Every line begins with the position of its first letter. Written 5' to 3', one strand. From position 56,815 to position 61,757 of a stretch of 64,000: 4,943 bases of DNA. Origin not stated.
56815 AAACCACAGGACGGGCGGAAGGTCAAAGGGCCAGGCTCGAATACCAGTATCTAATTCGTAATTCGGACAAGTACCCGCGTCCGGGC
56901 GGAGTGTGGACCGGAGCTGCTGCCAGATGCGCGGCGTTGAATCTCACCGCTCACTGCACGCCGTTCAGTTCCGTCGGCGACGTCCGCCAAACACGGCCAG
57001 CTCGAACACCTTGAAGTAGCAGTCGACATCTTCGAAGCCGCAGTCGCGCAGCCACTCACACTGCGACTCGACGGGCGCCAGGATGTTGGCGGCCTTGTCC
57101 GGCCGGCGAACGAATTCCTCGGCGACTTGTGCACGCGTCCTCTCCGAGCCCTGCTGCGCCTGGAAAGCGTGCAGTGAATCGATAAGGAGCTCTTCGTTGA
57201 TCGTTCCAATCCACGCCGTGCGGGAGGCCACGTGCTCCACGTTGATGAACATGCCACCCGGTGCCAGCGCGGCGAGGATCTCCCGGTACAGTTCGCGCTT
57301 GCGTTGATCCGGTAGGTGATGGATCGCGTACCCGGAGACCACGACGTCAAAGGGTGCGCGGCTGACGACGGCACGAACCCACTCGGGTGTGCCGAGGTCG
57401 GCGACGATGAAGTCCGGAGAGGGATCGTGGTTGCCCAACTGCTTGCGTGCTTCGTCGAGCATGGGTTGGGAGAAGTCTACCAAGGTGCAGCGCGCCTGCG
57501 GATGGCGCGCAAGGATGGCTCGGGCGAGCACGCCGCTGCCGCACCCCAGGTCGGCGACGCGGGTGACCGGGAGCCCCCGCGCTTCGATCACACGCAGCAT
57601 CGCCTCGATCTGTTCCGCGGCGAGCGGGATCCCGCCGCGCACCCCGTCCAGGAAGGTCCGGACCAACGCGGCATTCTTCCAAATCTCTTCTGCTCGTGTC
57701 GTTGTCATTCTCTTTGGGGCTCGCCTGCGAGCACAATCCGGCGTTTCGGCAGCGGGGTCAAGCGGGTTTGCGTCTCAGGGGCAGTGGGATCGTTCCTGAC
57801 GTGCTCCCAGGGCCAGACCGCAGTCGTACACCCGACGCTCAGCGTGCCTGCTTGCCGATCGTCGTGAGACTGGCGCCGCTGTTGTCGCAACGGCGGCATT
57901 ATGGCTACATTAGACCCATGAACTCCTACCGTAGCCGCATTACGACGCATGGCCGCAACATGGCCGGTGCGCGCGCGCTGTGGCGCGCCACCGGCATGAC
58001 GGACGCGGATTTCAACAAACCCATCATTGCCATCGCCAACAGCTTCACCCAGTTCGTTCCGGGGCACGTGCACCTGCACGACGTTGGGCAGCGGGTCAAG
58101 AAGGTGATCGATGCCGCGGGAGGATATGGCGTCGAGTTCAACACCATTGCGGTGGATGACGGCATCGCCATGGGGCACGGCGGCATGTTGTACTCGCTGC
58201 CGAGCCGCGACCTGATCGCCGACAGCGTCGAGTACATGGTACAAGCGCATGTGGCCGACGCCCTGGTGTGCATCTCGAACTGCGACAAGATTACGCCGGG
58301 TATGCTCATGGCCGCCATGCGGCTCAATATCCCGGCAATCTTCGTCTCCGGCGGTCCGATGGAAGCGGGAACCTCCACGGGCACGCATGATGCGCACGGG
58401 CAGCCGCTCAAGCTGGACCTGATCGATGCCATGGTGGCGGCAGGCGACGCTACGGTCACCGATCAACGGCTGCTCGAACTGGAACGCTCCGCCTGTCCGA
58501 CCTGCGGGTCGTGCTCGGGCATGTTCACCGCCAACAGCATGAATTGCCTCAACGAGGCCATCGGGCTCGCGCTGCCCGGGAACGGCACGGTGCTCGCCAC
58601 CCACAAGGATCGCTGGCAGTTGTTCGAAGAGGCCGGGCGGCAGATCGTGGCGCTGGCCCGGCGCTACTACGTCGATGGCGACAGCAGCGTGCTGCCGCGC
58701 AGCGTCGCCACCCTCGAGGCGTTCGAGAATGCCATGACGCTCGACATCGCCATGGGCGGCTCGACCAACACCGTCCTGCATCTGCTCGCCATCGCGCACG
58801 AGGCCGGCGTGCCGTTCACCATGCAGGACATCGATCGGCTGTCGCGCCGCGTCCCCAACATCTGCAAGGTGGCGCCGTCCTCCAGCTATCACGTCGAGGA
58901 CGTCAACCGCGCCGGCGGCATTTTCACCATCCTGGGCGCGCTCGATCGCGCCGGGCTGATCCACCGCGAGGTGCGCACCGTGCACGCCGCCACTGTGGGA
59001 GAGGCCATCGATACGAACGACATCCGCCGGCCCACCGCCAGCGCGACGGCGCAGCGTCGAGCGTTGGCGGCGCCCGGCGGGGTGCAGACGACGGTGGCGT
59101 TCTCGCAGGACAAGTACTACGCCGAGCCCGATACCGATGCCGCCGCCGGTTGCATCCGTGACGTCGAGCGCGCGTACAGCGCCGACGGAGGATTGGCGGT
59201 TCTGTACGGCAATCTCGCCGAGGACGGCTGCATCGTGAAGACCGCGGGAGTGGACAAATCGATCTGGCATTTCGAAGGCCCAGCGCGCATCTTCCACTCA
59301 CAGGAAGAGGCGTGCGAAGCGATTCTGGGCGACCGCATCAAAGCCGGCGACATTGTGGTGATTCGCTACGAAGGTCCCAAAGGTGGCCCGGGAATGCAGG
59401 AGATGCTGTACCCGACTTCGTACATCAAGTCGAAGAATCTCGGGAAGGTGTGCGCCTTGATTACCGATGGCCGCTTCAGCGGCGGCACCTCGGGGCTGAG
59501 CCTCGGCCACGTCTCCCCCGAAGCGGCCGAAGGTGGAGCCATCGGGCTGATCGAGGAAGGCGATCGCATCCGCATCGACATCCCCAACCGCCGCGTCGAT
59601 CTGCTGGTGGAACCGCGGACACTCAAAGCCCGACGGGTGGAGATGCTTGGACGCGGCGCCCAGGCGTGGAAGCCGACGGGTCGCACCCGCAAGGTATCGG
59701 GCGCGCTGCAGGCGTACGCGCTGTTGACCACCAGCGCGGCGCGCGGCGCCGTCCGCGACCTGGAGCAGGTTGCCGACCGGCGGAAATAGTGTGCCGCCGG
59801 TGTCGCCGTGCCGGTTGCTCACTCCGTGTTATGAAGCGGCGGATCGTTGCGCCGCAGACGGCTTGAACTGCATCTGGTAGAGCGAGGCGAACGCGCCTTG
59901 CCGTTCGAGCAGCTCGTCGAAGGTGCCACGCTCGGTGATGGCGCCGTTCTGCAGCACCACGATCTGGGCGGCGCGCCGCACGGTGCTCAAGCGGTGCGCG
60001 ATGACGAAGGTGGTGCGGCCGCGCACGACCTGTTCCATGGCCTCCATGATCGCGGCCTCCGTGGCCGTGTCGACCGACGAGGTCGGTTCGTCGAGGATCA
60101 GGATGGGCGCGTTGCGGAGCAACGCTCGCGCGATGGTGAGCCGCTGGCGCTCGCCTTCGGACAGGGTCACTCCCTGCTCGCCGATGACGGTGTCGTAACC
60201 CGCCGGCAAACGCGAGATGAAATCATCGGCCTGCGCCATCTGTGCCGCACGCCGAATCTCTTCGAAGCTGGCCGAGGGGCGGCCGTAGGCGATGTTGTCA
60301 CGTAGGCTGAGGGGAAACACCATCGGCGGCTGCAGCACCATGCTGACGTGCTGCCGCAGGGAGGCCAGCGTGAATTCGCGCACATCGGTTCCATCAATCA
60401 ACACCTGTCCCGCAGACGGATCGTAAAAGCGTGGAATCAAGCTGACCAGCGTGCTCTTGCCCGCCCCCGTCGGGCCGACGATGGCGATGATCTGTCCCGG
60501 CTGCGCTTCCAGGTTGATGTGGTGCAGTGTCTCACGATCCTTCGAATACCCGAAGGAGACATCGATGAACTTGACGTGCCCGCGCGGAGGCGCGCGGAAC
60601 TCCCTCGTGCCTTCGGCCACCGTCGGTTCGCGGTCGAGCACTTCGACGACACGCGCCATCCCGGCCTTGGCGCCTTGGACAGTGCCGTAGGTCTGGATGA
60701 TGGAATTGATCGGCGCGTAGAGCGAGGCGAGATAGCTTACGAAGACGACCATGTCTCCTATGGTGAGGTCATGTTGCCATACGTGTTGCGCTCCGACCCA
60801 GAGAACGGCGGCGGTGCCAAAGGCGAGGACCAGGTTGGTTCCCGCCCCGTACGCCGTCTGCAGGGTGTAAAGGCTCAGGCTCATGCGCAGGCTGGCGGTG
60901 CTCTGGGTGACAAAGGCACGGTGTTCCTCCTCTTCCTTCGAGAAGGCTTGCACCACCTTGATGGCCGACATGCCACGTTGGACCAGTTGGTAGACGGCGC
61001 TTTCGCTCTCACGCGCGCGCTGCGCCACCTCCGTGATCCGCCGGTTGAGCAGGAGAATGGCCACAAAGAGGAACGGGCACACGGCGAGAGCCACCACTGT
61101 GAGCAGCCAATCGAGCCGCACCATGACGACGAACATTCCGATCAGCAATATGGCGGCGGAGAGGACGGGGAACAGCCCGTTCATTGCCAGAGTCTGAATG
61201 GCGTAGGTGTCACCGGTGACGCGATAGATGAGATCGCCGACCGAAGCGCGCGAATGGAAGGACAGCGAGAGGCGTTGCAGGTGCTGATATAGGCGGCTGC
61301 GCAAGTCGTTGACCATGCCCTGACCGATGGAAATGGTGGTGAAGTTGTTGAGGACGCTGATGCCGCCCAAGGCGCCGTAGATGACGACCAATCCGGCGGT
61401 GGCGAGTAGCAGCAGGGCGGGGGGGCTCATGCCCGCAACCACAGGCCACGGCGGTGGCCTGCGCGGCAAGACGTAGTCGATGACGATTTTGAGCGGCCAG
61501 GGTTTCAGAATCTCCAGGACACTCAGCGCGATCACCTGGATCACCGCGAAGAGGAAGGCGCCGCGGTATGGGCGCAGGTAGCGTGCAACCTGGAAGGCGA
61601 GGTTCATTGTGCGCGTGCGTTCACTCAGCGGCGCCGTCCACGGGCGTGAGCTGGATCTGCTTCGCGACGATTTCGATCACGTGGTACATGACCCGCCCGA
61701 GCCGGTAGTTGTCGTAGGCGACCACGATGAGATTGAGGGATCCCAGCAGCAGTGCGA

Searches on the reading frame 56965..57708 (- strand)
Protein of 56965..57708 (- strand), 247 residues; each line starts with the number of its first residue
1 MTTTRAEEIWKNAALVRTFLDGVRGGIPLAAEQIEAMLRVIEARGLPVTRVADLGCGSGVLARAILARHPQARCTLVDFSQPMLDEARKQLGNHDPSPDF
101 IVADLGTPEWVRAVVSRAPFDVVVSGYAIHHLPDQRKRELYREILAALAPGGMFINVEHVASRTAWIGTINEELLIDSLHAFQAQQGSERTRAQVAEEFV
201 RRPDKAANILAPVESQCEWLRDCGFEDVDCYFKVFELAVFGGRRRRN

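Call 13: search_protein_families(library=pfam, proteins=[window:56965-57708:-], max_evalue=0.01)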
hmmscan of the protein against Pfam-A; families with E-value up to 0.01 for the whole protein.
window:56965-57708:- (247 aa): 11 families
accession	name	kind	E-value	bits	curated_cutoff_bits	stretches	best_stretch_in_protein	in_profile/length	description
PF13649.12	Methyltransf_25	-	1.3e-19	71.1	27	1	51-152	1-97/97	Methyltransferase domain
PF08242.18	Methyltransf_12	-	1.3e-17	64.8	30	1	53-154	2-98/98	Methyltransferase domain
PF08241.18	Methyltransf_11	-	2.3e-14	54.2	21.2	1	53-155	2-94/95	Methyltransferase domain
PF13847.12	Methyltransf_31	-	4.3e-11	43.1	27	1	49-160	5-113/145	Methyltransferase domain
PF13489.12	Methyltransf_23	-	1.2e-09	38.6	27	1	45-159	20-119/164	Methyltransferase domain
PF05175.20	MTS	-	2.4e-08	34.2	23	1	37-131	23-110/170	Methyltransferase small domain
PF00891.24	Methyltransf_2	-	3.5e-08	33.5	22.3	1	47-196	62-201/210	O-methyltransferase domain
PF05891.18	Methyltransf_PK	-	1.2e-05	25.4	27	1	47-163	55-166/218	AdoMet dependent proline di-methyltransferase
PF01209.24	Ubie_methyltran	-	1.7e-05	24.8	20.1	1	49-159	49-154/233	ubiE/COQ5 methyltransferase family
PF01135.25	PCMT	-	0.00037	20.8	20.3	1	47-135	73-158/210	Protein-L-isoaspartate(D-aspartate) O-methyltransferase (PCMT)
PF06325.19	PrmA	-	0.00098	19.1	22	1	38-155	152-257/296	Ribosomal protein L11 methyltransferase (PrmA)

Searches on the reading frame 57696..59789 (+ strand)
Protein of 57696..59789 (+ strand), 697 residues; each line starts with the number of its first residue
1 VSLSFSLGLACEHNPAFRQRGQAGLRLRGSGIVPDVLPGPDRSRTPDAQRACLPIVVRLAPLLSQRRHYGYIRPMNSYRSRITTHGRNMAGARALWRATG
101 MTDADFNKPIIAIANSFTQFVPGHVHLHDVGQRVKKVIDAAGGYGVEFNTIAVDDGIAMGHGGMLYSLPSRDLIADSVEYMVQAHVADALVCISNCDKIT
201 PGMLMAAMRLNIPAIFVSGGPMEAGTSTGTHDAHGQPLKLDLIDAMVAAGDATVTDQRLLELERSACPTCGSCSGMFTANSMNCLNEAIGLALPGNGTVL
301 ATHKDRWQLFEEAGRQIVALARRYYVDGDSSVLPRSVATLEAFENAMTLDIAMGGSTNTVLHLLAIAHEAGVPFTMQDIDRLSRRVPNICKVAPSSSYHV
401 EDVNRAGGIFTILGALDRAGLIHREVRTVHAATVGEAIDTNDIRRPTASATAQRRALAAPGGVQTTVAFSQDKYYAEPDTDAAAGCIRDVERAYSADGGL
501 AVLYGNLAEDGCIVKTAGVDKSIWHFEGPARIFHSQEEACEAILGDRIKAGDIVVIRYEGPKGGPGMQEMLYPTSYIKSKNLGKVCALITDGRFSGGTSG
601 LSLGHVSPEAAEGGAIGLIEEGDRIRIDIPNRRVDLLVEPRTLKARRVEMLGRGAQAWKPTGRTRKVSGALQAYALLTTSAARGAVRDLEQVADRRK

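Call 13: search_protein_families(library=pfam, proteins=[window:57696-59789:+], max_evalue=0.01)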
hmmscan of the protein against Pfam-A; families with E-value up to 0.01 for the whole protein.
window:57696-59789:+ (697 aa): 2 families
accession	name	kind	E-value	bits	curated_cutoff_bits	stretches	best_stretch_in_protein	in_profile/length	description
PF00920.27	ILVD_EDD_N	-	6.8e-130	433.3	27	1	108-436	1-315/316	Dihydroxy-acid/6-phosphogluconate dehydratase N-terminal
PF24877.1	ILV_EDD_C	-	2.5e-73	246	27.7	1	486-685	2-191/191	Dihydroxy-acid/6-phosphogluconate dehydratase C-terminal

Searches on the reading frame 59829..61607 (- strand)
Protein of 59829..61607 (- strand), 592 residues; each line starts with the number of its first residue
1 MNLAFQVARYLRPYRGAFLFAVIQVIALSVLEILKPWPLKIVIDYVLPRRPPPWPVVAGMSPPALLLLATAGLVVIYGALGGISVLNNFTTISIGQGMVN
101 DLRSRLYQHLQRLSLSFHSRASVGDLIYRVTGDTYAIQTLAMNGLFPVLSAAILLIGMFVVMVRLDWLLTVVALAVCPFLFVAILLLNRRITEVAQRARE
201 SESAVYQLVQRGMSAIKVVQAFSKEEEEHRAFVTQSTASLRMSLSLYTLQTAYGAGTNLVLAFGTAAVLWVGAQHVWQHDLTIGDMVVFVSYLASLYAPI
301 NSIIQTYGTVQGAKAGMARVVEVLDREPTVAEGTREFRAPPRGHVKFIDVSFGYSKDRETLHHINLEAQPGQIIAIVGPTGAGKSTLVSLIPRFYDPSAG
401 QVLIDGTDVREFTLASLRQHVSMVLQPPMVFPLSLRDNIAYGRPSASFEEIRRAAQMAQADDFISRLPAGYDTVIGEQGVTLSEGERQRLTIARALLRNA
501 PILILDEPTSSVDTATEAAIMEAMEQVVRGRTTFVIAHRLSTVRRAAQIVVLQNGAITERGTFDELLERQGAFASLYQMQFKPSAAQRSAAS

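Call 14: search_protein_families(library=pfam, proteins=[window:59829-61607:-], max_evalue=0.01)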
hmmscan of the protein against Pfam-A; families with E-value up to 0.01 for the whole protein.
window:59829-61607:- (592 aa): 9 families
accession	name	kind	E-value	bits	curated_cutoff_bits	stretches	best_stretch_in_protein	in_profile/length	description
PF00664.28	ABC_membrane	-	7e-43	147.7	28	1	19-299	2-273/274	ABC transporter transmembrane region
PF00005.33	ABC_tran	-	5.6e-34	118.1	25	1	361-510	1-137/137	ABC transporter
PF13304.12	AAA_21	-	7e-06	26.8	27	1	482-535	238-294/304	AAA domain, putative AbiEii toxin, Type IV TA system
PF02463.25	SMC_N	-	3.6e-05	23.7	40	0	402-552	111-211/220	RecF/RecN/SMC N terminal domain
PF13401.12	AAA_22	-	0.00056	20.7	27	1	371-429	5-62/130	AAA domain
PF13191.12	AAA_16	-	0.0025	18.8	32.6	0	369-410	23-63/167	AAA ATPase domain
PF13476.12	AAA_23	-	0.0058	17.7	27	1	364-389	15-37/201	AAA domain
PF06414.18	Zeta_toxin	-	0.0066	16.3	22.3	0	373-412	18-57/199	Zeta toxin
PF13555.12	AAA_29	-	0.0072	16.5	27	0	367-388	18-39/61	P-loop containing region of AAA domain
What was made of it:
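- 59829..61607 (-): ABCB/MsbA-type half-transporter (592 aa). It is a conserved partner of the family. Here about 6.7 kb of inserted DNA separates it from paralog C. Pfam ABC_membrane + ABC_tran (call 14).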

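Call 26: search_protein_families(library=ncbifam, proteins=[window:59829-61607:-], max_evalue=0.001)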
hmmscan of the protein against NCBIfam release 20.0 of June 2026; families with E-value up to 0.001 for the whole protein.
window:59829-61607:- (592 aa): 189 families (the best 25 are shown)
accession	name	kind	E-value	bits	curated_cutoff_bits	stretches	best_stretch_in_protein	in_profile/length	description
TIGR02203.1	MsbA_lipidA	equivalog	1.5e-133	446.3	602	1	7-582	5-571/572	lipid A export permease/ATP-binding protein MsbA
TIGR02204.1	MsbA_rel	hypoth_equivalog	2.6e-130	435.8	780.4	1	6-581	8-576/576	ABC transporter, permease/ATP-binding protein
NF052233.1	CphA_assoc_ABC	equivalog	4.7e-125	418.7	880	1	5-587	173-750/766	cyanophycin metabolism-associated ABC transporter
NF010178.0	PRK13657.1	equivalog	3.1e-118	395.7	733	1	6-583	9-573/588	glucan ABC transporter ATP-binding protein/ permease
TIGR00958.1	3a01208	subfamily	1.4e-116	390.5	874.6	1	9-576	154-710/711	antigen peptide transporter 2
NF045513.1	HepA_fam_ABC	equivalog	9.8e-116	387.6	725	1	84-581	112-610/610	heterocyst formation ABC transporter subunit HepA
NF008381.0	PRK11176.1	equivalog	3.7e-115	385.5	867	1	72-582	73-581/582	lipid A ABC transporter ATP-binding protein/permease MsbA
TIGR01846.1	type_I_sec_HlyB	subfamily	1.5e-109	367.2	725.55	1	14-580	137-692/694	type I secretion system permease/ATPase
TIGR03796.1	NHLM_micro_ABC1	equivalog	3.8e-101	339.4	853.3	1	5-576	143-708/710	NHLP family bacteriocin export ABC transporter peptidase/permease/ATPase subunit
NF008055.0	PRK10789.1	equivalog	1.2e-94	317.9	845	1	1-581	1-572/590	SmdA family multidrug ABC transporter permease/ATP-binding protein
TIGR01192.1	chvA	subfamily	5.3e-90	302.7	585.4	1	109-578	98-568/585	glucan export ABC transporter ATP-binding protein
NF008056.1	PRK10790.1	equivalog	6.4e-87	292.4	746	1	9-581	16-576/584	SmdB family multidrug efflux ABC transporter permease/ATP-binding protein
TIGR01193.1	bacteriocin_ABC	subfamily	5.5e-86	289.6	523.85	1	26-578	166-707/708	peptide cleavage/export ABC transporter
TIGR03797.1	NHLM_micro_ABC2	equivalog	1.1e-84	285.3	709.4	1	14-580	134-685/686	NHLP bacteriocin export ABC transporter permease/ATPase subunit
TIGR03375.1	type_I_sec_LssB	subfamily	1.2e-81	275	693.1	1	94-569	216-691/696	type I secretion system permease/ATPase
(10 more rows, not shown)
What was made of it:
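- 59829..61607 (-): NCBIfam MsbA 446 bits and glucan exporter 396 bits, both below their cut-offs (call 26).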

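Call 82: search_solved_structures(query=window:59829-61607:-, max_evalue=1e-40)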
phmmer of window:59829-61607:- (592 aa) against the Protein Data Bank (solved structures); distinct sequences matched with E-value up to 1e-40: 255 (the best 60 are shown).
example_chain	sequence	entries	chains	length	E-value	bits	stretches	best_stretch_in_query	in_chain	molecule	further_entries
8zpx_B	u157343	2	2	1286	6.6e-156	523.3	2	116-582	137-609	ABC transporter B family member 1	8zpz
9juj_A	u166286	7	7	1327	7.6e-156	523.1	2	116-582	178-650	ABC transporter B family member 1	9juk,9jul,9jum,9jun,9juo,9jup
8zq4_B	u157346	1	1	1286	4.9e-155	520.4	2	116-582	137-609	ABC transporter B family member 1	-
8woi_A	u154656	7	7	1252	9.3e-154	516.2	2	94-580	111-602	ABC transporter B family member 19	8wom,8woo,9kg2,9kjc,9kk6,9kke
8wp0_A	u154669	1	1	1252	7e-153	513.3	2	94-580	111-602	ABC transporter B family member 19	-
6qex_A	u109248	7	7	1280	1.8e-149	502.1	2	88-582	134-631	Multidrug resistance protein 1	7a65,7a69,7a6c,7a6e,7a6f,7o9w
9ody_A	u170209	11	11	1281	2.8e-149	501.4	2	88-584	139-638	ATP-binding cassette, sub-family B (MDR/TAP), member 4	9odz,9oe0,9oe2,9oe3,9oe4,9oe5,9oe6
8gmg_A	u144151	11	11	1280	3.3e-149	501.2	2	88-582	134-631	ATP-dependent translocase ABCB1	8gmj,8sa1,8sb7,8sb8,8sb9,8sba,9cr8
9oe1_A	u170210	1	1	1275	3.8e-149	501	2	88-584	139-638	ATP-binding cassette, sub-family B (MDR/TAP), member 4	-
8sa0_A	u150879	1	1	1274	6e-149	500.3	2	88-582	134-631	ATP-dependent translocase ABCB1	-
8y6h_A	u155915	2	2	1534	6.9e-149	500.1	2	88-582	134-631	ATP-dependent translocase ABCB1,mNeonGreen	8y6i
6c0v_A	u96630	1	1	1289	1.8e-148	498.7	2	88-582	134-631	Multidrug resistance protein 1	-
9nfi_A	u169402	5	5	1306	8.5e-148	496.5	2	88-581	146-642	Permeability Glycoprotein (P-gp)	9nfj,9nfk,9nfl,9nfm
6ujw_A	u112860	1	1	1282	2.1e-147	495.2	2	89-580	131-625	ATP-dependent translocase ABCB1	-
6ujp_A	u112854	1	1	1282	2.4e-147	495.1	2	89-580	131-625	ATP-dependent translocase ABCB1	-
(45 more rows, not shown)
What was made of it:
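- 59829..61607 (-): PDB hits Sav1866 and MsbA (call 82).
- On ABC-transporter-dependent glycan assembly: The exporter is ABC_membrane (PF00664), ABCB/MsbA type (calls 14, 26, 82).
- Closest known: ABC-transporter-dependent glycan assembly and lipid-linked oligosaccharide flipping. Same: The exporter is of the MsbA/PglK/NdvA fold class (calls 26, 82).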
